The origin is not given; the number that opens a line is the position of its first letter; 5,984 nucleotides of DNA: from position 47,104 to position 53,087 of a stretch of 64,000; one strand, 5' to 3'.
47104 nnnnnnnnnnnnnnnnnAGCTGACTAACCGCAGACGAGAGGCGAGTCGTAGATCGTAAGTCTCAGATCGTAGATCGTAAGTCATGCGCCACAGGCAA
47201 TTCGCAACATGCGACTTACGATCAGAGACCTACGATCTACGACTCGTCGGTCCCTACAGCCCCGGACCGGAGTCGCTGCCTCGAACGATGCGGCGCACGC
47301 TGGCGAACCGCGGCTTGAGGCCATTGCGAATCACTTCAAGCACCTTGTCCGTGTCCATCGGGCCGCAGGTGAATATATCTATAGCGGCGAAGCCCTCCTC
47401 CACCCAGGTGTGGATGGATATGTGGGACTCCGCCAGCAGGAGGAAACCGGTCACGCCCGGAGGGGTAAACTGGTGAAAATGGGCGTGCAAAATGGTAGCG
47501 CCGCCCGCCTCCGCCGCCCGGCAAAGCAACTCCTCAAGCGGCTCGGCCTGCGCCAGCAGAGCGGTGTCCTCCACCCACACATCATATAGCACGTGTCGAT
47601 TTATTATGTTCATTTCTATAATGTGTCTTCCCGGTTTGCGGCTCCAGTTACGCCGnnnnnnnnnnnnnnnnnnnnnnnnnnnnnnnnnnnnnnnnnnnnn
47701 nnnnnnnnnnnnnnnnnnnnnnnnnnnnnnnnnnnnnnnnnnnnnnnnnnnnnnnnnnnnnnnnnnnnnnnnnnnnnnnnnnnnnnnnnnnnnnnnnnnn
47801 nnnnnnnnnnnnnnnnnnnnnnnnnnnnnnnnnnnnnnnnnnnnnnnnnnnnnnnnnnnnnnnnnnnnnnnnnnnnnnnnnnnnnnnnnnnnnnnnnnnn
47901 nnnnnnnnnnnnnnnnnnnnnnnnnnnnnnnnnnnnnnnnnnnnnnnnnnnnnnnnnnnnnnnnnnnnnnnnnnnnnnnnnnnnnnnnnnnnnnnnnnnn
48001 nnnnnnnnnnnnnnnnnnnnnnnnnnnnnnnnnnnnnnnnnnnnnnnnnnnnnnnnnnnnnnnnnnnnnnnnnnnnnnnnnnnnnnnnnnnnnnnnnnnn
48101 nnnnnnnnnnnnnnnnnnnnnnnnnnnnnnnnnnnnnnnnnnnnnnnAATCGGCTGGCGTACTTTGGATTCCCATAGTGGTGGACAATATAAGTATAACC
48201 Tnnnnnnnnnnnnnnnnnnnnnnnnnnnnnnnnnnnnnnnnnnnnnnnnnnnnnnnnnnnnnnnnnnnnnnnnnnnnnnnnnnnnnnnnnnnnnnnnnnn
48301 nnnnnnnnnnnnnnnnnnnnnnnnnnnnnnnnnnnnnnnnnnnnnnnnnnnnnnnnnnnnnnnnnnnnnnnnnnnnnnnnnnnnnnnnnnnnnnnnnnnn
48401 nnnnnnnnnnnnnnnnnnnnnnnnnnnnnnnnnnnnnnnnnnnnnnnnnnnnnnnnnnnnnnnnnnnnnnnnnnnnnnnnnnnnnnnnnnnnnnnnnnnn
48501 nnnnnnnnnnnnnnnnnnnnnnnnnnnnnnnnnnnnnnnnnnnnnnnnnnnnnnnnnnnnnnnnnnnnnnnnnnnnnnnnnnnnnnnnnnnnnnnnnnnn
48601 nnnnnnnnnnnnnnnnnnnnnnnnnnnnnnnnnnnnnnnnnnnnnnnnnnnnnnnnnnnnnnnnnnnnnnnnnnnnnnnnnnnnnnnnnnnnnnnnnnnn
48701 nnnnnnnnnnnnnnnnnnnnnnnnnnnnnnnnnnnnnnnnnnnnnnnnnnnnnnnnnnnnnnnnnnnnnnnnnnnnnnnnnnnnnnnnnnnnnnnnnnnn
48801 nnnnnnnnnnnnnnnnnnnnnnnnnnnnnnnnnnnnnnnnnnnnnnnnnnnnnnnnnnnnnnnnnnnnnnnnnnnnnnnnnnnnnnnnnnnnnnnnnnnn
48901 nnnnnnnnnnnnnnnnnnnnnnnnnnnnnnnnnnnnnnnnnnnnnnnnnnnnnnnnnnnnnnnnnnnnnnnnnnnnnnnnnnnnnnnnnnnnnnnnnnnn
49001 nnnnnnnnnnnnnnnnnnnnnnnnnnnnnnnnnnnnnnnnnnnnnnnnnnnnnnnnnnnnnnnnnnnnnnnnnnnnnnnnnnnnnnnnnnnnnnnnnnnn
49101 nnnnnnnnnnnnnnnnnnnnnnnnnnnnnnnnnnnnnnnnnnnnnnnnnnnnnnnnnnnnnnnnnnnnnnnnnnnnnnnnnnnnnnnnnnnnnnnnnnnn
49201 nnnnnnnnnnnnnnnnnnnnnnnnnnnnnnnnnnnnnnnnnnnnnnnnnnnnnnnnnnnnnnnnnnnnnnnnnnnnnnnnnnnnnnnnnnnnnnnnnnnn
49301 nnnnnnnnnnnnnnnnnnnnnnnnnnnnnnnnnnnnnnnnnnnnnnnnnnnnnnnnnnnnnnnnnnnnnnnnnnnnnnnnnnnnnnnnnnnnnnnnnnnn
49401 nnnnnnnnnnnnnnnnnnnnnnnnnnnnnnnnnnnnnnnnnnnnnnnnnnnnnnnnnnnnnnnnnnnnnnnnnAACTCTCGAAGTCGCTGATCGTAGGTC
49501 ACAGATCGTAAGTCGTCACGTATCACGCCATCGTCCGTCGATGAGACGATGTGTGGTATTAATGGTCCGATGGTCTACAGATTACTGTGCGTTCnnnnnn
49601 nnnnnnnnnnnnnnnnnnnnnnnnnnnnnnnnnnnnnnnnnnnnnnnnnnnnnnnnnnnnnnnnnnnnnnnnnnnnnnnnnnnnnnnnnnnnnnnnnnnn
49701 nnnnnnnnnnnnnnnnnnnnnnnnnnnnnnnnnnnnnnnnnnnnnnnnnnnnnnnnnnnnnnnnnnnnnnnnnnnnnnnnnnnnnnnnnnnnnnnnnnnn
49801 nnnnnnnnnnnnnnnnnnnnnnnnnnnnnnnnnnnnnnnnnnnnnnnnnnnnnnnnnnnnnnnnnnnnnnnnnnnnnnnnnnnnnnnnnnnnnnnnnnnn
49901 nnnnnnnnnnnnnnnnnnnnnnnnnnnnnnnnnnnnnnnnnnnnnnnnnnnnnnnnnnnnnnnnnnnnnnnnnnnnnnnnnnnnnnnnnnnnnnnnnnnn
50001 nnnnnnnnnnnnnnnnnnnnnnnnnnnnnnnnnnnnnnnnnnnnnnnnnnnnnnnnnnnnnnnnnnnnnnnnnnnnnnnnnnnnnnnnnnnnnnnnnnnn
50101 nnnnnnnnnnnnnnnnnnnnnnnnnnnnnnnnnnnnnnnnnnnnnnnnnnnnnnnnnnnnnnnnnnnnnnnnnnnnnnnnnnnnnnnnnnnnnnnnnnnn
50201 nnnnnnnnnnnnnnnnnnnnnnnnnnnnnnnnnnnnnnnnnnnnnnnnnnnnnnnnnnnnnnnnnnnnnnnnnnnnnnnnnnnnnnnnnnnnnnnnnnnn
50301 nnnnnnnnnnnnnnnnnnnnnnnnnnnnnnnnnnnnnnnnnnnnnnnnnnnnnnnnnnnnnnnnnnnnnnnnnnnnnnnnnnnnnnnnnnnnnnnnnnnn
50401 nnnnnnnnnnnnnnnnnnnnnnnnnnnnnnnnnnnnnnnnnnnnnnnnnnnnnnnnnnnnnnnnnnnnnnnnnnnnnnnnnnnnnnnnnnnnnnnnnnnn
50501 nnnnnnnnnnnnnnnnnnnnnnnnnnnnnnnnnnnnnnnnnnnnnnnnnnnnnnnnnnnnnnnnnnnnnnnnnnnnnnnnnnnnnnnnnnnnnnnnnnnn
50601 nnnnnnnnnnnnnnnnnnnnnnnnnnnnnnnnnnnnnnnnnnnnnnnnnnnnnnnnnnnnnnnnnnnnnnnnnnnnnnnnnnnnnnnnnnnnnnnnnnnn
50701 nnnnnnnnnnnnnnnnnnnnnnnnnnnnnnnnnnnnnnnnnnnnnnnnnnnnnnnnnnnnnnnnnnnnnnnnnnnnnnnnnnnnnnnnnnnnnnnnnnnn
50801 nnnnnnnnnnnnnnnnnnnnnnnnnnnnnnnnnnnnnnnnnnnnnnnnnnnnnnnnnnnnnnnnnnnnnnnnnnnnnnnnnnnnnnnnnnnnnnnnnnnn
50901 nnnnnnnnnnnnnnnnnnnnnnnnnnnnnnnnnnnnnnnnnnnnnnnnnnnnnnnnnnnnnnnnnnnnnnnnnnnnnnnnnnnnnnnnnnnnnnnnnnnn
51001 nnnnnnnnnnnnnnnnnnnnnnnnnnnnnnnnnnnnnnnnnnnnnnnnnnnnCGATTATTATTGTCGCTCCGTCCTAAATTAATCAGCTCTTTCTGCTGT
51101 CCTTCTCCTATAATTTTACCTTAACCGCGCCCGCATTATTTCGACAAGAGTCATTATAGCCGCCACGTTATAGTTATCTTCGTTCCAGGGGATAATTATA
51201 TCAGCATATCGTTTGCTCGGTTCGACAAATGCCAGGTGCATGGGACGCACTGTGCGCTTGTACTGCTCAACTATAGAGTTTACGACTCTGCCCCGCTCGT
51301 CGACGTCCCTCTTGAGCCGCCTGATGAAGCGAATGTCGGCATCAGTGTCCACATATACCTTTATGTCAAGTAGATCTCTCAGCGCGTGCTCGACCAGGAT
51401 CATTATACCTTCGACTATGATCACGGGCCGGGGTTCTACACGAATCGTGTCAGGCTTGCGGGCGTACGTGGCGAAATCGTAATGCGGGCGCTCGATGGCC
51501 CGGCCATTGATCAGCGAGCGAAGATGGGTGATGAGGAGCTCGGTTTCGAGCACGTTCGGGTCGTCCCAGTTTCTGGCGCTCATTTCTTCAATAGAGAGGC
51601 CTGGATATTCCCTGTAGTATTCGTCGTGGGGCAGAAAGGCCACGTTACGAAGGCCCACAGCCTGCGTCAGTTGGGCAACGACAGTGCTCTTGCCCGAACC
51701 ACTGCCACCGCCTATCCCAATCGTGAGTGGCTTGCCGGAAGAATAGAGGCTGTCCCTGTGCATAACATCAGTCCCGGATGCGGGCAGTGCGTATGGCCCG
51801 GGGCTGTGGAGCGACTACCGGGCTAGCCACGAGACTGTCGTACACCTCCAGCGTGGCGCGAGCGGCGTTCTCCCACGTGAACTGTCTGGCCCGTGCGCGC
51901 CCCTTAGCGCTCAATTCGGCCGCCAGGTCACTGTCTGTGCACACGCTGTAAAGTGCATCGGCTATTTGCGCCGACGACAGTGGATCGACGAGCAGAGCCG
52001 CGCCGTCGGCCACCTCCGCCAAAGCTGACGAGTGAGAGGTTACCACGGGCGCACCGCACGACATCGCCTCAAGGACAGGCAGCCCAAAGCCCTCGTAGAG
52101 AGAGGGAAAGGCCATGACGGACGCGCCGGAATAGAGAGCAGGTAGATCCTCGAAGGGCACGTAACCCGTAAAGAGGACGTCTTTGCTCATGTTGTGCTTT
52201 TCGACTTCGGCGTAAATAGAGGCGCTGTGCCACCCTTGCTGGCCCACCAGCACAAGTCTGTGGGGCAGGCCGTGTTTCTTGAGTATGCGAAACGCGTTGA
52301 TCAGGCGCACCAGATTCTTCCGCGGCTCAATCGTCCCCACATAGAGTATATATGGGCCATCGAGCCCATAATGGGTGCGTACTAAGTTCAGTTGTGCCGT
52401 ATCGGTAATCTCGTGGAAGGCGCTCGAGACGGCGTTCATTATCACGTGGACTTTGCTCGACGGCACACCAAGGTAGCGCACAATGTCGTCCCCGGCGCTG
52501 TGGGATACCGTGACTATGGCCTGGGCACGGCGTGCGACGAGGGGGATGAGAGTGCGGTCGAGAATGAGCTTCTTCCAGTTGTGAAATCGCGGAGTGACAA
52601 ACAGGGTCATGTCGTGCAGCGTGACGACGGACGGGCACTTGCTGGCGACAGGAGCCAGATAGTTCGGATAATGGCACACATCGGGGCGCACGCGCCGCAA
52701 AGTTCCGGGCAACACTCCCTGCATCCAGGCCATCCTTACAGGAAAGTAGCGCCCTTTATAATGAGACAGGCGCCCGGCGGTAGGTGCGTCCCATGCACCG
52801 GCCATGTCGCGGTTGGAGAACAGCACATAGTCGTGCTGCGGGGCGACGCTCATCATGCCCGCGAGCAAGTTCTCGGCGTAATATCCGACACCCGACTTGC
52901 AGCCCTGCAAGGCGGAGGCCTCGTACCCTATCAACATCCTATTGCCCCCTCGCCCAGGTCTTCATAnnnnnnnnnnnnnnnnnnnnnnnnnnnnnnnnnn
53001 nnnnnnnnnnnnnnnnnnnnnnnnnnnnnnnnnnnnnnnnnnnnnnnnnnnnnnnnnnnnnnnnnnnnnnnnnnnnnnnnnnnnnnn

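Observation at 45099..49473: Branched-polyamine genes clustered with an orphan carrier protein, an FkbH-like loader and a GNAT: candidate acylated or derivatised polyamine pathway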

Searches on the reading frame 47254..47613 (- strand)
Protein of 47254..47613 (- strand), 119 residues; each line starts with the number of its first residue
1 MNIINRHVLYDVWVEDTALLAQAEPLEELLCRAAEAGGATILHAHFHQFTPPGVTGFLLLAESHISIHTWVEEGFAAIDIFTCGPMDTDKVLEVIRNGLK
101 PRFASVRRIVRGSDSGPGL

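Call 3: search_protein_families(library=pfam, proteins=[window:47254-47613:-], max_evalue=0.01)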
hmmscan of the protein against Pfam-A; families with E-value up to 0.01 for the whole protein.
window:47254-47613:- (119 aa): 1 family
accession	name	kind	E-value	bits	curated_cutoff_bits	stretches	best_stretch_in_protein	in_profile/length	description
PF02675.21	AdoMet_dc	-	1.2e-32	112.8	25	1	7-112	1-107/107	S-adenosylmethionine decarboxylase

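Call 4: search_protein_families(library=ncbifam, proteins=[window:47254-47613:-], max_evalue=0.01)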
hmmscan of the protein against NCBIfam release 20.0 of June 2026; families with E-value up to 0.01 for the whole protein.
window:47254-47613:- (119 aa): 1 family
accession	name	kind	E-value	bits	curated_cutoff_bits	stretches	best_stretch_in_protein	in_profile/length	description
TIGR03330.1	SAM_DCase_Bsu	equivalog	2.8e-34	117.8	75.65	1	3-112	2-112/112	adenosylmethionine decarboxylase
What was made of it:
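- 47254..47613 (-): SpeH, class 1 pyruvoyl S-adenosylmethionine decarboxylase proenzyme. Predicted self-cleavage between E62 and S63. TIGR03330 2.8e-34 and PF02675 1.2e-32 (calls 3, 4).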

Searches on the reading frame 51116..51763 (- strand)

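Call 3: search_protein_families(library=pfam, proteins=[window:51116-51763:-], max_evalue=0.01)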
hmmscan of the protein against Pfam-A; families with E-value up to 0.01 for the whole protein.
window:51116-51763:- (215 aa): 9 families
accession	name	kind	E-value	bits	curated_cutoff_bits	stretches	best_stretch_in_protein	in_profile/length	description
PF00485.24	PRK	-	5.5e-40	137.7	22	1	15-194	2-190/196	Phosphoribulokinase / Uridine kinase family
PF06414.18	Zeta_toxin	-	8.5e-05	22.5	22.3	1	8-55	12-60/199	Zeta toxin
PF13238.12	AAA_18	-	0.00014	22.7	29.4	1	15-157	1-116/128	AAA domain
PF01121.26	CoaE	-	0.00031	20.9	27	0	14-38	2-25/180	Dephospho-CoA kinase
PF02224.24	Cytidylate_kin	-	0.00084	19.6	26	0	15-53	1-36/211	Cytidylate kinase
PF13207.12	AAA_17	-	0.0011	19.6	27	0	19-40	2-23/136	AAA domain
PF13191.12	AAA_16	-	0.0035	18.3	32.6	1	9-46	21-58/167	AAA ATPase domain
PF13521.12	AAA_28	-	0.004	17.8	27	1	17-53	4-35/164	AAA domain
PF01656.29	CbiA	-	0.009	16.4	25.4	0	17-47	4-34/125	CobQ/CobB/MinD/ParA nucleotide binding domain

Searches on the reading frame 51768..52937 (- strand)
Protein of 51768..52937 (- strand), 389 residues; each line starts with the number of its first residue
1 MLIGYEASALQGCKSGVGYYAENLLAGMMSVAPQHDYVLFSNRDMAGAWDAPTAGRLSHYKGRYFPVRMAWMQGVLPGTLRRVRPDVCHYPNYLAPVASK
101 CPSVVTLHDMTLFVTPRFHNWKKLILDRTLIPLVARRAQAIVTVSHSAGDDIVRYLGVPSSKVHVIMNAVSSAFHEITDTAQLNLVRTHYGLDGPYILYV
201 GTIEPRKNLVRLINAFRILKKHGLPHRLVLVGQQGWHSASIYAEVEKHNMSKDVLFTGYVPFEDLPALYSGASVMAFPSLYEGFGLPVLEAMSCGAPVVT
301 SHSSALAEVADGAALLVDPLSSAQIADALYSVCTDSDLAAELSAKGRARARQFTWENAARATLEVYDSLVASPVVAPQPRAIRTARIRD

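Call 3: search_protein_families(library=pfam, proteins=[window:51768-52937:-], max_evalue=0.01)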
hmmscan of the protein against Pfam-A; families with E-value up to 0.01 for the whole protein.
window:51768-52937:- (389 aa): 6 families
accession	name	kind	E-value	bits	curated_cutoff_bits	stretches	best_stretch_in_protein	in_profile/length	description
PF00534.26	Glycos_transf_1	-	2.1e-34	119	26.4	1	193-348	14-171/172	Glycosyl transferases group 1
PF13692.12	Glyco_trans_1_4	-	5.1e-30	105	27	1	195-335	2-142/142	Glycosyl transferases group 1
PF13439.12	Glyco_transf_4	-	2e-17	64.2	28.5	1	16-171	3-167/170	Glycosyltransferase Family 4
PF20706.3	GT4-conflict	-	4.8e-12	46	26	1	188-360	191-383/385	Family 4 Glycosyltransferase in conflict systems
PF13579.12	Glyco_trans_4_4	-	6.2e-12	46.6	29.7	1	16-168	2-157/158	Glycosyl transferase 4-like domain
PF13524.12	Glyco_trans_1_2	-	2.8e-08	34.3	25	1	224-363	15-143/144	Glycosyl transferase-like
